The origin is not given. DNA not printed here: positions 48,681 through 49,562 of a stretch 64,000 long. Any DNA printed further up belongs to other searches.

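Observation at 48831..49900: Two tandem nucleoside 2-deoxyribosyltransferase genes in a phage-like genome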

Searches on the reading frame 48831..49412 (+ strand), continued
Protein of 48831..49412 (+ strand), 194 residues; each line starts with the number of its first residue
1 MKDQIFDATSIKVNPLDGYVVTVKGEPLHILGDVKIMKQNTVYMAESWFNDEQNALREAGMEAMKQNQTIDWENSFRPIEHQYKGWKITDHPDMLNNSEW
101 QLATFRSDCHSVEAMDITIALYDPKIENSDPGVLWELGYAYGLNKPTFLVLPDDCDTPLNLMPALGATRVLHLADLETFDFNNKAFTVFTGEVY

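Call 67: find_encoding_contigs(protein=P0007, flank=8000, max_places=2)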
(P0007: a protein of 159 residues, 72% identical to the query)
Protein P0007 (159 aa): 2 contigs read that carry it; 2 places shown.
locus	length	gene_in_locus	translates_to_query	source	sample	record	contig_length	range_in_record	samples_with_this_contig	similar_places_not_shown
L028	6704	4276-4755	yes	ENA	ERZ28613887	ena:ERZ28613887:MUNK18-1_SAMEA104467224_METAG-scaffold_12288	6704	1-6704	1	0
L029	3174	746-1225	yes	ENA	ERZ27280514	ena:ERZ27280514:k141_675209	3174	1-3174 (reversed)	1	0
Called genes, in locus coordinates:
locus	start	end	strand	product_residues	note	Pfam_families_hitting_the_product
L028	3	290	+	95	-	?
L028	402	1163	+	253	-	PF04973:NMN_transporter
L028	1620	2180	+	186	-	PF04608:PgpA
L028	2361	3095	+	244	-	PF01881:Cas_Cas6_C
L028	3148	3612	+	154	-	-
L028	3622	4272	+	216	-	PF00265:TK, PF13604:AAA_30 (weak)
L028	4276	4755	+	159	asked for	PF05014:Nuc_deoxyrib_tr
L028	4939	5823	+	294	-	PF12323:HTH_OrfB_IS605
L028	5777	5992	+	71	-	-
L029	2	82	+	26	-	?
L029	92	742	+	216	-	PF00265:TK, PF13604:AAA_30 (weak)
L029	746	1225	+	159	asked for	PF05014:Nuc_deoxyrib_tr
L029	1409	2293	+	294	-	PF12323:HTH_OrfB_IS605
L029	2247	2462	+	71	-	-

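Call 88: search_protein_families(library=ncbifam, proteins=[window:48831-49412:+], max_evalue=0.001)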
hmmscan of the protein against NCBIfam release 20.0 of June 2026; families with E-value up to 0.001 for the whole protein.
window:48831-49412:+ (194 aa): 0 families

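Call 89: search_protein_families(library=padloc, proteins=[window:48831-49412:+], max_evalue=0.01)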
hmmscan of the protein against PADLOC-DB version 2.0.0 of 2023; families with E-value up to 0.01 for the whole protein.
window:48831-49412:+ (194 aa): 0 families
